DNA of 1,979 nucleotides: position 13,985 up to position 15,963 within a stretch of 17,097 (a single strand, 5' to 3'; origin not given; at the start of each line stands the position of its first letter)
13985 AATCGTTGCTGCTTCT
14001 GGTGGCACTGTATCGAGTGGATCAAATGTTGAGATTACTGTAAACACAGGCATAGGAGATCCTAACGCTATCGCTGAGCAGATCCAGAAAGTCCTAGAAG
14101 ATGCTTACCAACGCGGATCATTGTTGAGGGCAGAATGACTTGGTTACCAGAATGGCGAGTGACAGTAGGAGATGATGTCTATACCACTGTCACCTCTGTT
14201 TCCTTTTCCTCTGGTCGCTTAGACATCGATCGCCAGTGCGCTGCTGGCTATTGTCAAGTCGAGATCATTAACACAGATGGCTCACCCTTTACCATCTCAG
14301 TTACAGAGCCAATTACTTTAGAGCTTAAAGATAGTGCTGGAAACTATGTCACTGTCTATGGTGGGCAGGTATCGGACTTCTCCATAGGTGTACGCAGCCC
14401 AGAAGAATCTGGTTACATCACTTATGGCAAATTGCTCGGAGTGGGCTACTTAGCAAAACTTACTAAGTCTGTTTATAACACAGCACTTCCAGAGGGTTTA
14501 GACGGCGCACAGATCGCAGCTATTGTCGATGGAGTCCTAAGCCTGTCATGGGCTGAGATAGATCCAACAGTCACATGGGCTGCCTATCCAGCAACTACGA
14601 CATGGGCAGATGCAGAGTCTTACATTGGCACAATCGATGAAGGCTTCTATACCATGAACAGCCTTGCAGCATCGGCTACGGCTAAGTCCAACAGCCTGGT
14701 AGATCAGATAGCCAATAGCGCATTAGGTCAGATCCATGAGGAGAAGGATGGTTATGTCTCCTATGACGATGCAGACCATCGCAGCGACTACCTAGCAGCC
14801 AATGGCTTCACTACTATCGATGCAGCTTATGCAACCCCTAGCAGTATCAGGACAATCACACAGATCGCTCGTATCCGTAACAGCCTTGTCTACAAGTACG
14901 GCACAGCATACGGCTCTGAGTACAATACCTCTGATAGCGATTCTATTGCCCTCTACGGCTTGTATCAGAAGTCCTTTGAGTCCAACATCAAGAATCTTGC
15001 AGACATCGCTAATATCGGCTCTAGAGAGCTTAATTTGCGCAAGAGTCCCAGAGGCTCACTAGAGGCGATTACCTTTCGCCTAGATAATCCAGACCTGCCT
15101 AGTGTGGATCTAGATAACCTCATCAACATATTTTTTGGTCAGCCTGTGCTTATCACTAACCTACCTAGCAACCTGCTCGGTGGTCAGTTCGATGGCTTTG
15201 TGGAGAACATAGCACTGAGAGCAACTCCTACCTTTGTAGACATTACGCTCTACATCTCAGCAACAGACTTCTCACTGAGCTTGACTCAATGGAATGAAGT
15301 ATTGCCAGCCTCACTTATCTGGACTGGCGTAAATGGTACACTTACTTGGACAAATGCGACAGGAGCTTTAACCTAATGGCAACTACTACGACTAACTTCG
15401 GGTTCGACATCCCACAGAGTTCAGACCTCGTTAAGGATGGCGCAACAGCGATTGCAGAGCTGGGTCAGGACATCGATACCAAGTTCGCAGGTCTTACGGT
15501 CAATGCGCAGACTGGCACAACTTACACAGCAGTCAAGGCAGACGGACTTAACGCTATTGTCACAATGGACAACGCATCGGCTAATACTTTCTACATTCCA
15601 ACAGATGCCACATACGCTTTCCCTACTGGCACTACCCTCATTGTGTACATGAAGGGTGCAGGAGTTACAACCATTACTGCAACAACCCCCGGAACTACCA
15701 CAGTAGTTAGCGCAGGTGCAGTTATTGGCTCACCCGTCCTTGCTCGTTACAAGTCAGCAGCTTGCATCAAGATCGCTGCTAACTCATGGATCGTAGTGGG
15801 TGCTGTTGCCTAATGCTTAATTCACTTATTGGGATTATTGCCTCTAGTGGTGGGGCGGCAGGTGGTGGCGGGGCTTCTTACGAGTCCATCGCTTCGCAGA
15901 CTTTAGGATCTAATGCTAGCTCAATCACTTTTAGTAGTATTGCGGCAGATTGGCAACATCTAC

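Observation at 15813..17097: Three tandem, deeply diverged paralogs of an unnamed beta-rich protein family at the tail-fibre locus (third copy wraps to 1-451)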

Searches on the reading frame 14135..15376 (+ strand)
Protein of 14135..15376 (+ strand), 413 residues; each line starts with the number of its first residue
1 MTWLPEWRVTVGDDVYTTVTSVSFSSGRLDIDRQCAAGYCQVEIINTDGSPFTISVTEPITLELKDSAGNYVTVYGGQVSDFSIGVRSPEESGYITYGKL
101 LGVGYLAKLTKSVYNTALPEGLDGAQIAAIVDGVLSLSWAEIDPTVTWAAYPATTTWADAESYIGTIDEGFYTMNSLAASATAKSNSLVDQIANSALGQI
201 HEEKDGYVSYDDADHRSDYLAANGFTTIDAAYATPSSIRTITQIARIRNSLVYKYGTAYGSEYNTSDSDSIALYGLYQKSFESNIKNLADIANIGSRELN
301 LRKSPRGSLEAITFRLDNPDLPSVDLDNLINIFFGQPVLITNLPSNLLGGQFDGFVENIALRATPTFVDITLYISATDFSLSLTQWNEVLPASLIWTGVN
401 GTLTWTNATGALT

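Call 7: search_protein_families(library=pfam, max_evalue=1, proteins=[window:14135-15376:+])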
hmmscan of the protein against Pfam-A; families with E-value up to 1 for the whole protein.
window:14135-15376:+ (413 aa): 3 families
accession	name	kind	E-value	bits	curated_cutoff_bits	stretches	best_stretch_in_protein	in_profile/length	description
PF09008.15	Head_binding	-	0.061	14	24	1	26-97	33-96/113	Head binding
PF03202.18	Lipoprotein_10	-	0.14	13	22.4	1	153-219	50-114/128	Putative mycoplasma lipoprotein, C-terminal region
PF22162.2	PFIN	-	0.23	12.4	27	1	192-225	64-97/118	Plasmid Fertility inhibition factor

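Call 8: search_protein_families(library=phrogs, max_evalue=0.01, proteins=[window:14135-15376:+])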
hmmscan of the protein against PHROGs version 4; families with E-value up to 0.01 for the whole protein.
window:14135-15376:+ (413 aa): 0 families

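Call 38: search_solved_structures(query=window:14135-15373:+, max_evalue=10)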
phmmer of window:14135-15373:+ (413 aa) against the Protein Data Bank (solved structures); distinct sequences matched with E-value up to 10: 1.
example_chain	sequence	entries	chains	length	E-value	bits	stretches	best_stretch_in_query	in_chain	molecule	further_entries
4ine_A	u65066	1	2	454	0.069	15.4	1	194-294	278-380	Protein PMT-2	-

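Call 79: search_protein_families(library=ncbifam, max_evalue=0.1, proteins=[window:14135-15373:+])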
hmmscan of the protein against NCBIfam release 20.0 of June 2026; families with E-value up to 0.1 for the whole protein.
window:14135-15373:+ (413 aa): 0 families

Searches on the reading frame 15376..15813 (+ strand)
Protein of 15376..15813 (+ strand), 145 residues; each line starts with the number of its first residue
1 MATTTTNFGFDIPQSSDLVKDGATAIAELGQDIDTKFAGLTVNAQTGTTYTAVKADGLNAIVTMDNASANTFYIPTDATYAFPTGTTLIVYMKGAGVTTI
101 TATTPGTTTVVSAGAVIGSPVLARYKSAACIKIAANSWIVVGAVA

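Call 7: search_protein_families(library=pfam, max_evalue=1, proteins=[window:15376-15813:+])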
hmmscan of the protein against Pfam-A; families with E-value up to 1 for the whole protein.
window:15376-15813:+ (145 aa): 1 family
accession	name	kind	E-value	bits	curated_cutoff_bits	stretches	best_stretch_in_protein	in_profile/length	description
PF22221.2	NigD_N-like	-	0.074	13.4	24.6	0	43-93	3-53/78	Lipoprotein BF3042 OB domain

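Call 8: search_protein_families(library=phrogs, max_evalue=0.01, proteins=[window:15376-15813:+])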
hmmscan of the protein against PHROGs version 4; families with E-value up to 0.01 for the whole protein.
window:15376-15813:+ (145 aa): 3 families
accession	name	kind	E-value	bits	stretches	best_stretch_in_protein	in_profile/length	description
phrog_21978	-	unknown function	1.3e-08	36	1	36-144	119-217/220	-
phrog_8780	-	tail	6.4e-08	32.2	1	40-143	657-754/755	minor tail protein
phrog_16053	-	tail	0.0031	18.1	1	42-143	56-149/310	tail fiber protein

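Call 39: search_solved_structures(query=window:15376-15810:+, max_evalue=10)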
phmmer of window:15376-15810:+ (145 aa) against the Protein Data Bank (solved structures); distinct sequences matched with E-value up to 10: 4.
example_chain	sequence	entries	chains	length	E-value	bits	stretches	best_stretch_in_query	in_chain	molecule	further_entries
1qi7_A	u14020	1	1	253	0.13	15.7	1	19-81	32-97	PROTEIN (N-GLYCOSIDASE)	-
9m8t_A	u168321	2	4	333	0.15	15.5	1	26-86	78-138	Ribokinase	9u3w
7xoi_B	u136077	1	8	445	1.4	12.5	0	59-87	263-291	alpha-glucosidase C-terminal polypeptide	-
8zwq_A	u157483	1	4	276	1.5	12.3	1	53-120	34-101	dUTPase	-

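Call 78: search_solved_structures(query=A5, max_evalue=5)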
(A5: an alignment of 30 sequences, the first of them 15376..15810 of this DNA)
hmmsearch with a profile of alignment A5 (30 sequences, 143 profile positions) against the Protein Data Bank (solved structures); distinct sequences matched with E-value up to 5: 2.
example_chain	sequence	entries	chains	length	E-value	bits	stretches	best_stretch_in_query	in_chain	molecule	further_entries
1yn4_A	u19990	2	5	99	0.13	15.5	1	25-66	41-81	EapH1 | MAP domain-containing protein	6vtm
4nzl_B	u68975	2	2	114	0.31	14.3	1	27-65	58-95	Uncharacterized protein | Cell surface protein map-w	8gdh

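Call 79: search_protein_families(library=ncbifam, max_evalue=0.1, proteins=[window:15376-15810:+])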
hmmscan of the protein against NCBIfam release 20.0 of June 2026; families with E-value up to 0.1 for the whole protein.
window:15376-15810:+ (145 aa): 1 family
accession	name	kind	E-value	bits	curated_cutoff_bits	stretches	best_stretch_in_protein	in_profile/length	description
NF007917.1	PRK10632.1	equivalog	0.056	12.6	425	1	25-72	106-153/303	HTH-type transcriptional activator AaeR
